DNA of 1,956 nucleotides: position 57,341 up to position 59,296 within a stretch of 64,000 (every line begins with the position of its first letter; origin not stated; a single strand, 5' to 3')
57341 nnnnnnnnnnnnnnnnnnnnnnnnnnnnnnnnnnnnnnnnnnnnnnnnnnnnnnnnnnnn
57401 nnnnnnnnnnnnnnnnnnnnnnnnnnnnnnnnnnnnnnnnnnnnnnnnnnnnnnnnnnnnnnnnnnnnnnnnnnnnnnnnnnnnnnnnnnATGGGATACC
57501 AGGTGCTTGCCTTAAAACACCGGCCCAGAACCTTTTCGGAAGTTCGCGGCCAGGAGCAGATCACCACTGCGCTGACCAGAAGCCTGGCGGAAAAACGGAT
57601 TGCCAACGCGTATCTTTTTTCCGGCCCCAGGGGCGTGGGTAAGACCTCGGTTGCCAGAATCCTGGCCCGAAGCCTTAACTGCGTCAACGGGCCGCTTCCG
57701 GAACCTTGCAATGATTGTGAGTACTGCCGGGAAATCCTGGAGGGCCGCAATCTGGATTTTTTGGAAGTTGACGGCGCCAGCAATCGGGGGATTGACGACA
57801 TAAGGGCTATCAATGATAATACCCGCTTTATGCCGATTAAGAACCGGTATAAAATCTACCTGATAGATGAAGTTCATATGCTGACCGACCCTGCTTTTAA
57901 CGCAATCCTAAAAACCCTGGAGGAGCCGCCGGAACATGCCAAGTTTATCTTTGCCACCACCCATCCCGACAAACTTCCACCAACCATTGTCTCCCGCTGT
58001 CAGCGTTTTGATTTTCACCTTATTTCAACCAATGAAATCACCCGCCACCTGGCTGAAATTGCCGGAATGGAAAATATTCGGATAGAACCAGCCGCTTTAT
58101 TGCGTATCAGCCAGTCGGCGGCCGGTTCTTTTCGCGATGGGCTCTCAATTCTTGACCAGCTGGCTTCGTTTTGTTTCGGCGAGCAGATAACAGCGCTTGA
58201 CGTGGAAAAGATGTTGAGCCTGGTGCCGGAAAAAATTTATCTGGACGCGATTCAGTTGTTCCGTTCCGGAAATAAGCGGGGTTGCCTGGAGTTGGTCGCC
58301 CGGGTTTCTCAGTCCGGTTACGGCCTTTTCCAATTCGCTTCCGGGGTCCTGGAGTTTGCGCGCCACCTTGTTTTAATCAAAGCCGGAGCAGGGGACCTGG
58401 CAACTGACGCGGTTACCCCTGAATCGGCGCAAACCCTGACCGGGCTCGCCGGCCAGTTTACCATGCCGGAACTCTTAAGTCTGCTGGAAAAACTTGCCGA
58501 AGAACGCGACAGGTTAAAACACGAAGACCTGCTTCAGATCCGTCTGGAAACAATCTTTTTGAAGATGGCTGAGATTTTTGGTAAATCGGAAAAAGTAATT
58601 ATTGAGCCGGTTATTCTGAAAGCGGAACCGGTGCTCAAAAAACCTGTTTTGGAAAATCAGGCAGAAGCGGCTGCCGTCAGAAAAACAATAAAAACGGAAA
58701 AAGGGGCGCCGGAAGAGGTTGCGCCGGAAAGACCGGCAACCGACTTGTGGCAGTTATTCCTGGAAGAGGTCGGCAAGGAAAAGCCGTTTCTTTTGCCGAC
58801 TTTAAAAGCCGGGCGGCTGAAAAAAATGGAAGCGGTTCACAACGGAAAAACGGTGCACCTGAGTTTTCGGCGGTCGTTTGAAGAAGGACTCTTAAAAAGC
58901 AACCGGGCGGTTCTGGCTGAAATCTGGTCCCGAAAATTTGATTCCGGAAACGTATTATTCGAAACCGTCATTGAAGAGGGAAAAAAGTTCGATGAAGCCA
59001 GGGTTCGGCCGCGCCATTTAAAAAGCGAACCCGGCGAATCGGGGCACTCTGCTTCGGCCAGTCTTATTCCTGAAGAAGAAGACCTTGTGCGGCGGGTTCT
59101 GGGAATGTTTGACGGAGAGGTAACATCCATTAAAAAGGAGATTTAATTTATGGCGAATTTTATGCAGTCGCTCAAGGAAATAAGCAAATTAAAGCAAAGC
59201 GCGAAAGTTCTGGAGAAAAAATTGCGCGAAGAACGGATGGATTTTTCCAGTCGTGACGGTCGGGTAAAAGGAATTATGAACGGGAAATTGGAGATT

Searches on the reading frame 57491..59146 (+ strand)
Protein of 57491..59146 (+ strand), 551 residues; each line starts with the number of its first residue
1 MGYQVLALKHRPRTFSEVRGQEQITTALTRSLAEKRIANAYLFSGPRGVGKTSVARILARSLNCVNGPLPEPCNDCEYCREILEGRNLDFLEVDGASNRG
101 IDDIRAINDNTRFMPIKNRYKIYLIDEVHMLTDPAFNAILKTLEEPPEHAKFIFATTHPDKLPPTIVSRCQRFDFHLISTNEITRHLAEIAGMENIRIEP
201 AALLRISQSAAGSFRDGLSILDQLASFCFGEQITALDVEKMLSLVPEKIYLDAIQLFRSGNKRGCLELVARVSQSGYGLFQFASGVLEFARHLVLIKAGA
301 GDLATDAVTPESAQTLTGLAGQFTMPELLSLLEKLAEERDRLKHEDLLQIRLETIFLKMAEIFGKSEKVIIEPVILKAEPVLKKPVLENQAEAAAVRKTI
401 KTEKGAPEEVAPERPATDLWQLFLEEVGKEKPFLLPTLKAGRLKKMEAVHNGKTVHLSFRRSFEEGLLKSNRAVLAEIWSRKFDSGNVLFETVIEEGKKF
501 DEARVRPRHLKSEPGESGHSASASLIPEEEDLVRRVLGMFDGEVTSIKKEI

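Call 15: find_related_loci(query=window:57491-59146:+, collection=genome_contigs, flank=1500)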
Query window:57491-59146:+ (551 aa) in genome_contigs; peptide patterns used: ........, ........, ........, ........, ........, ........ (x = any residue, [..] = any of these).
132 stretches matched a pattern; 2 encode a relative of the query (tblastn E <= 1e-3); 2 distinct loci.
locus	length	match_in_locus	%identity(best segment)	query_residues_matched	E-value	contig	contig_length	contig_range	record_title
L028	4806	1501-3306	73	1-550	0e+0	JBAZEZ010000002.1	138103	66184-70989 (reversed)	MAG: Candidatus Ratteibacteria bacterium isolate SO_2017_LW3_138 NODE_185_length_138103_cov_3.036216_LW162_2017, whole g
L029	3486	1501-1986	26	42-233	3e-7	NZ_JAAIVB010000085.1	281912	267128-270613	Noviherbaspirillum galbum strain 17J57-3 31415.17J573.1_85_17J573.00085_31415.17J573.1, whole genome shotgun sequence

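Call 80: search_protein_families(library=ncbifam, proteins=[window:57491-59143:+], max_evalue=1e-10)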
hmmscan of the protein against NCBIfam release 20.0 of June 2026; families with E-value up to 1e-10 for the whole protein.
window:57491-59143:+ (551 aa): 61 families (the best 25 are shown)
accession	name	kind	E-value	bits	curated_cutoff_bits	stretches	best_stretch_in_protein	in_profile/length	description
NF004046.1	PRK05563.1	equivalog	1.9e-121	406.7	400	1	3-369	2-366/567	DNA polymerase III subunit gamma/tau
TIGR02397.1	dnaX_nterm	equivalog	2.3e-121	405.4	250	1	3-359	1-354/355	DNA polymerase III subunit gamma/tau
NF011526.0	PRK14965.1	equivalog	3.1e-120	402.7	670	1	1-362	1-361/578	DNA polymerase III subunits gamma and tau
NF011510.0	PRK14948.1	equivalog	1.9e-111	373.8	593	1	2-377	4-379/640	DNA polymerase III subunit gamma/tau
NF005942.0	PRK07994.1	equivalog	3.9e-108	363.2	613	1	1-364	1-360/655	DNA polymerase III subunit gamma/tau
NF011512.0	PRK14950.1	equivalog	7.2e-108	362.2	593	1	1-408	1-405/585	DNA polymerase III subunits gamma and tau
NF004962.0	PRK06305.1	equivalog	2.2e-106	356.8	559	1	3-390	4-384/465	DNA polymerase III subunits gamma and tau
NF006585.0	PRK09111.1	equivalog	5.7e-104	348.9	604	1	2-328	26-356/616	DNA polymerase III subunit gamma/tau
NF005173.0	PRK06647.1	equivalog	3.1e-101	339.9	623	1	1-303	1-302/568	DNA polymerase III subunits gamma and tau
NF011523.0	PRK14962.1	equivalog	6e-98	328.6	576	1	4-283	2-280/474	DNA polymerase III subunits gamma and tau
NF006280.0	PRK08451.1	equivalog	1.1e-97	328.1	572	1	4-271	2-268/535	DNA polymerase III subunit gamma/tau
NF011514.0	PRK14953.1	equivalog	3.3e-97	326.4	536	1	1-297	1-296/488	DNA polymerase III subunits gamma and tau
NF011531.0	PRK14971.1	equivalog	3.8e-94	316.7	685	1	3-413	4-415/614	DNA polymerase III subunit gamma/tau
NF005846.3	PRK07764.1-6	equivalog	5.9e-92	309.7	625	1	8-299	4-297/628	DNA polymerase III subunit gamma and tau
NF004549.0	PRK05896.1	equivalog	1.2e-91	308.4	578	1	5-290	5-289/642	DNA polymerase III subunits gamma and tau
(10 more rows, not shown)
